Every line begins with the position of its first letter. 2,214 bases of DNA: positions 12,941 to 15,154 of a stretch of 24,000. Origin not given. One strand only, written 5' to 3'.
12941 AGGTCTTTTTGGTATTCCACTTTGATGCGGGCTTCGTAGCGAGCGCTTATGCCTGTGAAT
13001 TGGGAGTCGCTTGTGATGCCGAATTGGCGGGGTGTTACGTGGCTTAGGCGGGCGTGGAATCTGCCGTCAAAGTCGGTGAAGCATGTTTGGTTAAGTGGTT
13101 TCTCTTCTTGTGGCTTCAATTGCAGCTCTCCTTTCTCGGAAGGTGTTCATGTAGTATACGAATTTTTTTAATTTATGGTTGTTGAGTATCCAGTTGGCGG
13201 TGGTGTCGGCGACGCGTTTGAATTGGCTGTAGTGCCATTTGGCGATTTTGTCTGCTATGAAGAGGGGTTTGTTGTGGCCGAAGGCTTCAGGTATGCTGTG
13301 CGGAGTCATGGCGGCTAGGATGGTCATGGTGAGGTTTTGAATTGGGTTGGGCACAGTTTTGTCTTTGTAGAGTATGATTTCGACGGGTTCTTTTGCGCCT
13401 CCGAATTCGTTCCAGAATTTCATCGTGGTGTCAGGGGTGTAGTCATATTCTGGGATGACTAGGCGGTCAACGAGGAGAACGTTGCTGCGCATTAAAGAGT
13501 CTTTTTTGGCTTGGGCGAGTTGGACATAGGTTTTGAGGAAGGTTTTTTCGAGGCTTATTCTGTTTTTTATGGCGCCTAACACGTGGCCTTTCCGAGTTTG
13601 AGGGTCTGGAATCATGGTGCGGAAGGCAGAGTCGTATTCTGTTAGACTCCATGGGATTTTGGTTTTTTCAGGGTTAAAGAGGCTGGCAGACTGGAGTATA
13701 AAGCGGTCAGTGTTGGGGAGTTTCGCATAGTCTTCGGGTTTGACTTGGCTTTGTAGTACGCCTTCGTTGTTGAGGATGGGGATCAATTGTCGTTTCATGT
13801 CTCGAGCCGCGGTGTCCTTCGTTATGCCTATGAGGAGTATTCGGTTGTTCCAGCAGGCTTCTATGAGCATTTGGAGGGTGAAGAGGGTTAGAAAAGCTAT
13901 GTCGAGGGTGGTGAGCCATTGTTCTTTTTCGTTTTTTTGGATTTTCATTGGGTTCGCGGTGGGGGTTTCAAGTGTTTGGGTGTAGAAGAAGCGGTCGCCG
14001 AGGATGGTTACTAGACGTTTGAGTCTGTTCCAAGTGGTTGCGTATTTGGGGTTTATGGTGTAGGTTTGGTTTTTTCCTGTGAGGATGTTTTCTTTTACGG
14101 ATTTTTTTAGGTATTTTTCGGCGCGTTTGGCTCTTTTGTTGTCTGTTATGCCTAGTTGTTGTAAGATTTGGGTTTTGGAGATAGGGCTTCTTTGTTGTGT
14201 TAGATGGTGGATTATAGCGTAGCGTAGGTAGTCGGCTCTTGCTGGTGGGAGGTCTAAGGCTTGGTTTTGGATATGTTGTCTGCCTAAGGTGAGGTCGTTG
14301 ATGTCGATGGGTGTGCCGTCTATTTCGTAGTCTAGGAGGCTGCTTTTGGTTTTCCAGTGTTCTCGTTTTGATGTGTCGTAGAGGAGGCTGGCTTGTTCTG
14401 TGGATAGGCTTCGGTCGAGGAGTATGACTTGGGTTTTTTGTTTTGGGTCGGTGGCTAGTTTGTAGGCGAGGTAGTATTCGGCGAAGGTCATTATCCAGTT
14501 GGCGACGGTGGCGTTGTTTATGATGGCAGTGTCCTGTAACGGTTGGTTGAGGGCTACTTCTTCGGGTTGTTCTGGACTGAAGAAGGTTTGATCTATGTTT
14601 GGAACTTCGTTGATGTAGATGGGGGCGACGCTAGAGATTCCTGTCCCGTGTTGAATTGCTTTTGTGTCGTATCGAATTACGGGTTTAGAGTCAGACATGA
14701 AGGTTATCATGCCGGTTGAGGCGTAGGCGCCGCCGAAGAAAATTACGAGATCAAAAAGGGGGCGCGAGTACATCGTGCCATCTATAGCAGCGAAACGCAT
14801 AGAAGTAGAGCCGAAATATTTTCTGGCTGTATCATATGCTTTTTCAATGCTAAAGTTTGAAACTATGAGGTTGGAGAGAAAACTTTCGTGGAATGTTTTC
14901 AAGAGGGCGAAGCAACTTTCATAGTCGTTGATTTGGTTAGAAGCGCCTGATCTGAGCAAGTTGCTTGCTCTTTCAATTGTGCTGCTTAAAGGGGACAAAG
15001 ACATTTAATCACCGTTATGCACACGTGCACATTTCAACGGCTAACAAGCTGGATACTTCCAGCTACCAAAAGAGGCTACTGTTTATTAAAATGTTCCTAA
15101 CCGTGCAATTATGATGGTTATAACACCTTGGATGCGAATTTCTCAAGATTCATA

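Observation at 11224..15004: Stand-alone, oversized NurA-like nuclease and HerA-like ATPase pair with overlapping reading frames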

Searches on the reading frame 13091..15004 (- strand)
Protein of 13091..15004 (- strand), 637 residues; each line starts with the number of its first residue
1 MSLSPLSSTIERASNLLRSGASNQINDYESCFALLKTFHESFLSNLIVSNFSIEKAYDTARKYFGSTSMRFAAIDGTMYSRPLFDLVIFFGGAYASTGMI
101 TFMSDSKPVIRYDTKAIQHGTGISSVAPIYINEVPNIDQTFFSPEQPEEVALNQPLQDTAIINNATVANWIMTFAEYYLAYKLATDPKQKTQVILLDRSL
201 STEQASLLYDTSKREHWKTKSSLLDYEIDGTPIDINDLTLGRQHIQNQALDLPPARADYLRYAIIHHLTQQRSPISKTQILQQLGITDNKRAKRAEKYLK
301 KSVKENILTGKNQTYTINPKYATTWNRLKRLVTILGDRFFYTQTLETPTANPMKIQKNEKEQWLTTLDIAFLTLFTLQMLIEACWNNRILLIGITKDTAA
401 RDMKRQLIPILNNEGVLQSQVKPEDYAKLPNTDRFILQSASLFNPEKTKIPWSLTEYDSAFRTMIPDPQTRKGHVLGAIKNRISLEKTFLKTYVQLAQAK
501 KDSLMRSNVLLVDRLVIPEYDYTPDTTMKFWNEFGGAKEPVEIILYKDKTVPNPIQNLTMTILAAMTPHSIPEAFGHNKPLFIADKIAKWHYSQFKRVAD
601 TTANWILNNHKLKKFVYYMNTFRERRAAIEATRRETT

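Call 5: search_protein_families(library=pfam, proteins=[window:13091-15004:-], max_evalue=1)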
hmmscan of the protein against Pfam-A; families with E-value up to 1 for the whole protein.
window:13091-15004:- (637 aa): 0 families

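Call 6: search_protein_families(library=padloc, proteins=[window:13091-15004:-], max_evalue=1)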
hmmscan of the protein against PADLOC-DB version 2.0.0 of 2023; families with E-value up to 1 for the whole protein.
window:13091-15004:- (637 aa): 1 family
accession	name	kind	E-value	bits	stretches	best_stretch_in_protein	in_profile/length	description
PDLC03063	Specificity_I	-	0.0097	13.1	1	456-508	115-169/369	Type I specificity subunit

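Call 7: search_protein_families(library=ncbifam, proteins=[window:13091-15004:-], max_evalue=1)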
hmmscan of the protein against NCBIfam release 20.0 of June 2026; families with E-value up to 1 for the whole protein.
window:13091-15004:- (637 aa): 0 families

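Call 12: find_homologous_proteins(query=window:13094-15004:-)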
Query window:13094-15004:- (637 aa): 1270 proteins with E <= 0.001 among 8000 candidates; the best 120 are listed.
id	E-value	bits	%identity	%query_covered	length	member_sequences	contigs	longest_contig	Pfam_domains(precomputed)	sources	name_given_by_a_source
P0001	0.0e+0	1437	100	100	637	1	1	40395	-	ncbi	ncbi:MAG: hypothetical protein ACLFU9_01655 [Candidatus Bathyarchaeia archaeon]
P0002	0.0e+0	1103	77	99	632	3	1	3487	-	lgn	-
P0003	0.0e+0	1090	75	100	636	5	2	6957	-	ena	-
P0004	0.0e+0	1035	71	100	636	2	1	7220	-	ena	-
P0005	0.0e+0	1034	72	100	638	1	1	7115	-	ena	-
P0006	0.0e+0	1031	72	100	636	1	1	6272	-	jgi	jgi:hypothetical protein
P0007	0.0e+0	1031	71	100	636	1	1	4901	-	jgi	-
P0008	0.0e+0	1028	70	100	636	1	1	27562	-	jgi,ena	jgi:hypothetical protein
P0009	0.0e+0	1026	71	100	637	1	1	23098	-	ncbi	ncbi:MAG: hypothetical protein ACUVRA_06750 [Candidatus Bathyarchaeaceae archaeon]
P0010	0.0e+0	1026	71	100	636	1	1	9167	-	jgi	jgi:hypothetical protein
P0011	0.0e+0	1025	71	100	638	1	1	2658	-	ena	-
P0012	0.0e+0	1024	71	100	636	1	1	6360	-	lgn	-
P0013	0.0e+0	1021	71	100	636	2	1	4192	-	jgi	jgi:hypothetical protein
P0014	0.0e+0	1020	70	98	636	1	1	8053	-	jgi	jgi:hypothetical protein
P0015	0.0e+0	1019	71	100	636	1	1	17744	-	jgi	-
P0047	2.0e-291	986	68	100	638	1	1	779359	-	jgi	jgi:hypothetical protein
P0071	1.1e-286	970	67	100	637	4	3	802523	-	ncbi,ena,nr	ncbi:MAG TPA: hypothetical protein VJ249_03915 [Candidatus Bathyarchaeia archaeon]|nr:hypothetical p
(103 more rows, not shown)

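Call 16: find_encoding_contigs(protein=P0047, flank=10000, max_places=2)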
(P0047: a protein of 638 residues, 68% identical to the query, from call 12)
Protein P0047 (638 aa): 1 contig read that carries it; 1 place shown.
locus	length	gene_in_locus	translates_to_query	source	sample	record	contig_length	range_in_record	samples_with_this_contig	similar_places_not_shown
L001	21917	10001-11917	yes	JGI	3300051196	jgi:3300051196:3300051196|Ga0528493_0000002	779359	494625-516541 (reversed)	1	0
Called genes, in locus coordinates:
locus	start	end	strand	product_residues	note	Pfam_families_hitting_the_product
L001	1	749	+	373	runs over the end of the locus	PF01546:Peptidase_M20, PF07687:M20_dimer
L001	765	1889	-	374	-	PF10092:DUF2330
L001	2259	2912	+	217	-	PF00174:Oxidored_molyb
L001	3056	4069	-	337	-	-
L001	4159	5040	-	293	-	PF01040:UbiA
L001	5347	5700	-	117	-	-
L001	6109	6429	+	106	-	-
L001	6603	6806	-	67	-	-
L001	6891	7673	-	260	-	PF26549:Tricorn_N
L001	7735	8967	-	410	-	PF05935:Arylsulfotrans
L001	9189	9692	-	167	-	-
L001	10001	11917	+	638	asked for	-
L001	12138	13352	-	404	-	-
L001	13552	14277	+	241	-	PF06745:ATPase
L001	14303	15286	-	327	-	PF14947:HTH_45, PF06745:ATPase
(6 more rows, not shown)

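Call 17: find_encoding_contigs(protein=P0071, flank=10000, max_places=2)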
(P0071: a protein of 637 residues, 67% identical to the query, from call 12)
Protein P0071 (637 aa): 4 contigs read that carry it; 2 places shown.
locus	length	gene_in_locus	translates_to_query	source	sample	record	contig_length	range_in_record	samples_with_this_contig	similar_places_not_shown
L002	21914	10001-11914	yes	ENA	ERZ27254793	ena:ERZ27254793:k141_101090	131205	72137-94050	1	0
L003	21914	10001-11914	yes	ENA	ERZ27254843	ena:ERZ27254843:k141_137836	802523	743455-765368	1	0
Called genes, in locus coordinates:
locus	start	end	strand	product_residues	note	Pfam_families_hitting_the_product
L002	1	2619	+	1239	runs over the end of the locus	PF05048:NosD, PF13229:Beta_helix, PF00082:Peptidase_S8, PF18884:TSP3_bac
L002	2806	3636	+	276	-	PF01909:NTP_transf_2, PF18765:Polbeta (faint)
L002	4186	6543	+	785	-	PF00580:UvrD-helicase, PF13245:AAA_19, PF21445:ADDB_N (faint), PF13361:UvrD_C, PF13538:UvrD_C_2 (faint)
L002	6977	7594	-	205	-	-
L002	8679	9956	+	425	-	PF23414:Beta-prop_EML_2 (faint), PF24814:WD40_Prp19 (faint), PF00400:WD40 (faint), PF25174:Beta-prop_THOC3 (faint), PF23381:Beta-prop_IFT122_1st (faint)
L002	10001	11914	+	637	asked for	-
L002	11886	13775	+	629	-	PF01935:DUF87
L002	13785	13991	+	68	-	-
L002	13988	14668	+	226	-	PF01966:HD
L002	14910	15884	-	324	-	PF13905:Thioredoxin_8 (faint), PF13380:CoA_binding_2, PF00085:Thioredoxin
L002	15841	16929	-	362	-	PF04055:Radical_SAM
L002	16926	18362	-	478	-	PF00586:AIRS, PF02769:AIRS_C, PF00583:Acetyltransf_1, PF13673:Acetyltransf_10 (weak), PF13508:Acetyltransf_7 (weak)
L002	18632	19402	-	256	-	PF00142:Fer4_NifH (faint), PF01656:CbiA, PF02374:ArsA_ATPase (weak), PF10609:ParA (weak), PF13614:AAA_31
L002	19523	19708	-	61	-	PF10133:CooT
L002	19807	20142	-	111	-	-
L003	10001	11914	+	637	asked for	-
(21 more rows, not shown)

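Call 22: search_solved_structures(query=A1, max_evalue=10, show_alignments=2)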
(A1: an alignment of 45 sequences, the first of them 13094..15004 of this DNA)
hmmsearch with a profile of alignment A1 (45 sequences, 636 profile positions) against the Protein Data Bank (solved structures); distinct sequences matched with E-value up to 10: 0.

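Call 26: search_protein_representatives(protein=window:13094-15004:-)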
Query: 637 residues. Proteins with E-value up to 0.001 (for the whole library): 371; up to 1e-10: 241; up to 1e-30: 86. The best 150 are listed.
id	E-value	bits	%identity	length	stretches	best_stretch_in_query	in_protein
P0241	1.4e-280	948.2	65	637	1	2-636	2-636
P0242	9.6e-184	628.5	63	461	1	172-636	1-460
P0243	8.5e-180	615.5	47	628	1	13-635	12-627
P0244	3.9e-171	586.9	45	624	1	5-634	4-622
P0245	5.8e-160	550.0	45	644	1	6-634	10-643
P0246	2.7e-140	485.0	53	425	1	7-432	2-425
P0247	1.3e-132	459.6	52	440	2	239-515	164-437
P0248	1.4e-128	446.3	69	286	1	353-636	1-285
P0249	3.3e-126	438.5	39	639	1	9-634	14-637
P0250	4.9e-123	428.0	47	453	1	172-634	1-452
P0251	2.8e-116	405.7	44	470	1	16-448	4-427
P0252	7.1e-106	371.3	44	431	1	4-405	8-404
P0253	1.1e-105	370.7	42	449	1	6-454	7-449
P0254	7.6e-105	367.9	46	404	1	2-390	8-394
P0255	3.1e-104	365.9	34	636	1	4-634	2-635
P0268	7.3e-62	226.0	32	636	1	28-635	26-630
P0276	3.1e-50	187.6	31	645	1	43-634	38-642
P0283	8.1e-42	159.8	29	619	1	17-595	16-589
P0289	6.9e-39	150.1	28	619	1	12-588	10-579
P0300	1.4e-35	139.2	27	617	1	6-598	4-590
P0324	2.5e-31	125.2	24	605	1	6-612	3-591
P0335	1.5e-29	119.3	26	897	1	27-613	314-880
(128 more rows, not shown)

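Call 27: list_cluster_members(proteins=[P0243, P0249, P0255, P0268, P0276, P0283, P0289, P0300, P0324, P0335])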
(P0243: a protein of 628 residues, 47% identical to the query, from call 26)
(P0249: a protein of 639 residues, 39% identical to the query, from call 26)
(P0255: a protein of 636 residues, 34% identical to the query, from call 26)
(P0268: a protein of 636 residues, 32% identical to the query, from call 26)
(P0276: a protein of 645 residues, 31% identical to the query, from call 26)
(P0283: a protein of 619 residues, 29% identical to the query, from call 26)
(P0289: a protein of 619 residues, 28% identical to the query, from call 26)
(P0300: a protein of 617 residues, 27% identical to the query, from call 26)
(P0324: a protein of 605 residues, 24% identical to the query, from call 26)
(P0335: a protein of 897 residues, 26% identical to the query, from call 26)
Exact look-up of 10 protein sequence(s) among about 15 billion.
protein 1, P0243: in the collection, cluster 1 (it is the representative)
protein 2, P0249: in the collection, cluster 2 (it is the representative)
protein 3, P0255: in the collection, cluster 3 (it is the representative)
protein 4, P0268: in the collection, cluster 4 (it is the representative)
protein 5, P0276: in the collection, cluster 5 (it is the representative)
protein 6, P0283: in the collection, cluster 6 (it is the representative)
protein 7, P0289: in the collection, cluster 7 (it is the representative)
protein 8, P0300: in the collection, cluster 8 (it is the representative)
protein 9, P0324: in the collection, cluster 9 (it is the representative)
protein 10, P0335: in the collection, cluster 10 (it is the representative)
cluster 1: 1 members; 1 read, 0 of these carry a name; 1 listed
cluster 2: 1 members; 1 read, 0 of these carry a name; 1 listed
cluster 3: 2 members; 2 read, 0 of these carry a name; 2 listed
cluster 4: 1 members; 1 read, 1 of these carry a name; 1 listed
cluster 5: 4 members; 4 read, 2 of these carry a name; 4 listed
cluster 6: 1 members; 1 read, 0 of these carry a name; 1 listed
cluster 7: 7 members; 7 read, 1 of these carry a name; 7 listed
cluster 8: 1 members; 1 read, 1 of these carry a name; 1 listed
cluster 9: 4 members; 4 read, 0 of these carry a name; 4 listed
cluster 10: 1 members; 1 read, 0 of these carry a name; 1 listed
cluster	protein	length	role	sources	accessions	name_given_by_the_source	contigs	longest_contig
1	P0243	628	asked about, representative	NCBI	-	-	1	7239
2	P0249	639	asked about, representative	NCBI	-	-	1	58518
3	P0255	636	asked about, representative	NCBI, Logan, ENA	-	-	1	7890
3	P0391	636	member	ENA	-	-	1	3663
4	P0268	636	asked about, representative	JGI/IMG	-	hypothetical protein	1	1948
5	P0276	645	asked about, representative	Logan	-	-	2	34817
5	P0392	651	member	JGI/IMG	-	hypothetical protein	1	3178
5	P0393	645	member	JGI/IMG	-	hypothetical protein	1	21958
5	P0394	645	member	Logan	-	-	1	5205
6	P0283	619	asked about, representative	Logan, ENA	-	-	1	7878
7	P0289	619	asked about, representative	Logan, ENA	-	-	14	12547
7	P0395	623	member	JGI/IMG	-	hypothetical protein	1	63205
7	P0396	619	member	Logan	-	-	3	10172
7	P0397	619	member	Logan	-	-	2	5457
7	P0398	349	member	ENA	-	-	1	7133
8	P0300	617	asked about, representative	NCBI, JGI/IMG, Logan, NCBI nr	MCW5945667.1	MAG: hypothetical protein KIT74_01395 [Fimbriimonadales bacterium] | hypothetical protein [Fimbriimonadales bacterium]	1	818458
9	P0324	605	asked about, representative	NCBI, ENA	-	-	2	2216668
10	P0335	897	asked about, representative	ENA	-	-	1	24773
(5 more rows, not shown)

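Call 29: find_encoding_contigs(protein=P0300, flank=8000, max_places=1)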
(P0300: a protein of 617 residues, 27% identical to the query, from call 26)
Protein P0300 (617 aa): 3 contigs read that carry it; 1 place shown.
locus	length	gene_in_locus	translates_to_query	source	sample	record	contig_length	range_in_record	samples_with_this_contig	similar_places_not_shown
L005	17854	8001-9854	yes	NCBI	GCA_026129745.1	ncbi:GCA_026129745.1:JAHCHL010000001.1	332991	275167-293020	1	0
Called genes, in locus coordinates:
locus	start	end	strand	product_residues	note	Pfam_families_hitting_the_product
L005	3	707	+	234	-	PF02777:Sod_Fe_C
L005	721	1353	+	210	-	PF00440:TetR_N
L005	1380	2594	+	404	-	PF00155:Aminotran_1_2, PF00266:Aminotran_5 (weak), PF01053:Cys_Met_Meta_PP (weak)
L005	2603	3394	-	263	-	-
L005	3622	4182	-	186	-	-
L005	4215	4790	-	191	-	-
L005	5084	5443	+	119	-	PF19571:ACT_8 (weak), PF01842:ACT (faint)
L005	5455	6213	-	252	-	PF05721:PhyH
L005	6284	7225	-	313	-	-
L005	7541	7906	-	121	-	PF01242:PTPS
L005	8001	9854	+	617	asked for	-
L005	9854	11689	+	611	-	PF01580:FtsK_SpoIIIE (faint), PF01935:DUF87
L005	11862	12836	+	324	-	PF01702:TGT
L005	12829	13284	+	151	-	PF21818:DUF6884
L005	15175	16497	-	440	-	-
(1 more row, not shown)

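Call 30: find_encoding_contigs(protein=P0324, flank=8000, max_places=1)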
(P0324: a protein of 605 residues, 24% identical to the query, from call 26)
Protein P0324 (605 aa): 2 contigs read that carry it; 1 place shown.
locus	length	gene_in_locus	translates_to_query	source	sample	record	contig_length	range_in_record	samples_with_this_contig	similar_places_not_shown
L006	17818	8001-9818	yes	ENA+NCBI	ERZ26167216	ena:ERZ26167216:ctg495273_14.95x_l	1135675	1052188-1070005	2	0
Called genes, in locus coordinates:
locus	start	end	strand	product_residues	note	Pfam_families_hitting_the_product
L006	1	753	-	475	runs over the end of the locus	PF02789:Peptidase_M17_N, PF00883:Peptidase_M17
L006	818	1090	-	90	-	-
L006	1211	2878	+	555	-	PF00456:Transketolase_N, PF13292:DXP_synthase_N (weak), PF00834:Ribul_P_3_epim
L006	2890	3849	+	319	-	PF02779:Transket_pyr, PF02780:Transketolase_C, PF22613:Transketolase_C_1 (faint)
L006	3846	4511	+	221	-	PF00923:TAL_FSA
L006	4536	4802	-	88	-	-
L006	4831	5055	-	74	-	-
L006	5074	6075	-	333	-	PF01544:CorA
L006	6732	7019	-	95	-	-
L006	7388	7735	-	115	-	-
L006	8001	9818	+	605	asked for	-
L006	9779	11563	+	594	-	PF01935:DUF87, PF10412:TrwB_AAD_bind (faint)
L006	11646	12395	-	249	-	PF13649:Methyltransf_25 (weak)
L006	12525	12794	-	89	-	PF03685:UPF0147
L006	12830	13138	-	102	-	PF00355:Rieske, PF13806:Rieske_2, PF22543:Rieske_4 (weak)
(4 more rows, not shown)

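Call 31: predict_structure(alignment_id=A1)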
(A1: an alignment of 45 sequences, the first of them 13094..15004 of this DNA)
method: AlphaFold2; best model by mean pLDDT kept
length: 637 residues; sequences in the alignment: 45
mean_pLDDT: 53.5   pTM: 0.56
mean pLDDT of the five models: 53.5, 51.1, 49.7, 49.2, 43.6
residues with pLDDT >= 90: 9; 70-90: 195; 50-70: 94; < 50: 339
segments of 3 or more residues with pLDDT < 50: 1-4, 38-49, 77-93, 115-139, 141-162, 201-203, 247-257, 342-348, 395-421, 423-549, 568-637
pLDDT, mean of each block of 10 residues (from residue 1): 49 50 52 48 43 80 79 56 36 58 85 53 36 43 39 35 56 77 81 66 54 74 86 88 56 46 72 81 81 85 88 86 88 80 48 74 77 82 74 47 40 41 45 26 27 28 27 25 28 35 32 29 31 27 32 60 55 26 29 30 34 39 40 42
secondary structure, 60 per line:
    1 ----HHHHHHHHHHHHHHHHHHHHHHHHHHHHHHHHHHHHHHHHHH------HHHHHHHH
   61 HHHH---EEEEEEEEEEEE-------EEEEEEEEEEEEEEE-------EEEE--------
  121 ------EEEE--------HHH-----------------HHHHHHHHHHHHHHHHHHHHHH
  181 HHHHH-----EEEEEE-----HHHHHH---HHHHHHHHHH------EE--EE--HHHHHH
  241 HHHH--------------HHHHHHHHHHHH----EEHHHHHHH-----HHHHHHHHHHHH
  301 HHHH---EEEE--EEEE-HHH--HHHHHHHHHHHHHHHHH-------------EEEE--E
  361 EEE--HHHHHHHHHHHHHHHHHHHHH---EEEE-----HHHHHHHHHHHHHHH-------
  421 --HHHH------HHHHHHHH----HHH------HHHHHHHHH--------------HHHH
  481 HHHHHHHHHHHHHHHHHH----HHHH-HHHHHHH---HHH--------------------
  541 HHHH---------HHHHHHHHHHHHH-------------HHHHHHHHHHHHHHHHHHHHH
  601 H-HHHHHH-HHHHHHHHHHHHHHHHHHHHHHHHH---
elements in order (helices of 4 or more, strands of 3 or more residues): H5-46 H53-64 E68-79 E87-101 E109-112 E127-130 H159-185 E191-196 H202-207 H211-220 H235-244 H259-270 H277-283 H289-304 E308-311 E314-317 H324-340 E354-357 E360-363 H366-386 E390-393 H399-413 H423-426 H433-440 H454-462 H477-498 H503-506 H508-514 H541-544 H554-566 H580-601 H603-608 H610-634

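Call 35: search_solved_structures(query=A2, max_evalue=10, show_alignments=3)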
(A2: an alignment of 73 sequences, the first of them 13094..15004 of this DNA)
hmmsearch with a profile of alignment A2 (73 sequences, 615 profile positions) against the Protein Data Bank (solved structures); distinct sequences matched with E-value up to 10: 7.
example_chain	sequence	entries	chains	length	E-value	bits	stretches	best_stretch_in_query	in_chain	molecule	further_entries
3tai_A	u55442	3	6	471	0.0016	20.1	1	27-95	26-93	DNA double-strand break repair protein nurA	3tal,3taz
1i1g_A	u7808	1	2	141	0.018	16.7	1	249-356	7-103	TRANSCRIPTIONAL REGULATOR LRPA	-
9w4v_A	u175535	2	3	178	0.04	15.5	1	238-321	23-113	Uncharacterized HTH-type transcriptional regulator PH0140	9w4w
7fby_A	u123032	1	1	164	0.06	14.9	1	240-322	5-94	Transcriptional regulatory protein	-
1sfx_A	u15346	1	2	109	1.1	10.8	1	249-317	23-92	Conserved hypothetical protein AF2008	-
2v9v_A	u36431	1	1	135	1.4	10.4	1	250-325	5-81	SELENOCYSTEINE-SPECIFIC ELONGATION FACTOR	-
1j75_A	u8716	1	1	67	1.4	10.4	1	244-287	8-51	Tumor Stroma and Activated Macrophage Protein DLM-1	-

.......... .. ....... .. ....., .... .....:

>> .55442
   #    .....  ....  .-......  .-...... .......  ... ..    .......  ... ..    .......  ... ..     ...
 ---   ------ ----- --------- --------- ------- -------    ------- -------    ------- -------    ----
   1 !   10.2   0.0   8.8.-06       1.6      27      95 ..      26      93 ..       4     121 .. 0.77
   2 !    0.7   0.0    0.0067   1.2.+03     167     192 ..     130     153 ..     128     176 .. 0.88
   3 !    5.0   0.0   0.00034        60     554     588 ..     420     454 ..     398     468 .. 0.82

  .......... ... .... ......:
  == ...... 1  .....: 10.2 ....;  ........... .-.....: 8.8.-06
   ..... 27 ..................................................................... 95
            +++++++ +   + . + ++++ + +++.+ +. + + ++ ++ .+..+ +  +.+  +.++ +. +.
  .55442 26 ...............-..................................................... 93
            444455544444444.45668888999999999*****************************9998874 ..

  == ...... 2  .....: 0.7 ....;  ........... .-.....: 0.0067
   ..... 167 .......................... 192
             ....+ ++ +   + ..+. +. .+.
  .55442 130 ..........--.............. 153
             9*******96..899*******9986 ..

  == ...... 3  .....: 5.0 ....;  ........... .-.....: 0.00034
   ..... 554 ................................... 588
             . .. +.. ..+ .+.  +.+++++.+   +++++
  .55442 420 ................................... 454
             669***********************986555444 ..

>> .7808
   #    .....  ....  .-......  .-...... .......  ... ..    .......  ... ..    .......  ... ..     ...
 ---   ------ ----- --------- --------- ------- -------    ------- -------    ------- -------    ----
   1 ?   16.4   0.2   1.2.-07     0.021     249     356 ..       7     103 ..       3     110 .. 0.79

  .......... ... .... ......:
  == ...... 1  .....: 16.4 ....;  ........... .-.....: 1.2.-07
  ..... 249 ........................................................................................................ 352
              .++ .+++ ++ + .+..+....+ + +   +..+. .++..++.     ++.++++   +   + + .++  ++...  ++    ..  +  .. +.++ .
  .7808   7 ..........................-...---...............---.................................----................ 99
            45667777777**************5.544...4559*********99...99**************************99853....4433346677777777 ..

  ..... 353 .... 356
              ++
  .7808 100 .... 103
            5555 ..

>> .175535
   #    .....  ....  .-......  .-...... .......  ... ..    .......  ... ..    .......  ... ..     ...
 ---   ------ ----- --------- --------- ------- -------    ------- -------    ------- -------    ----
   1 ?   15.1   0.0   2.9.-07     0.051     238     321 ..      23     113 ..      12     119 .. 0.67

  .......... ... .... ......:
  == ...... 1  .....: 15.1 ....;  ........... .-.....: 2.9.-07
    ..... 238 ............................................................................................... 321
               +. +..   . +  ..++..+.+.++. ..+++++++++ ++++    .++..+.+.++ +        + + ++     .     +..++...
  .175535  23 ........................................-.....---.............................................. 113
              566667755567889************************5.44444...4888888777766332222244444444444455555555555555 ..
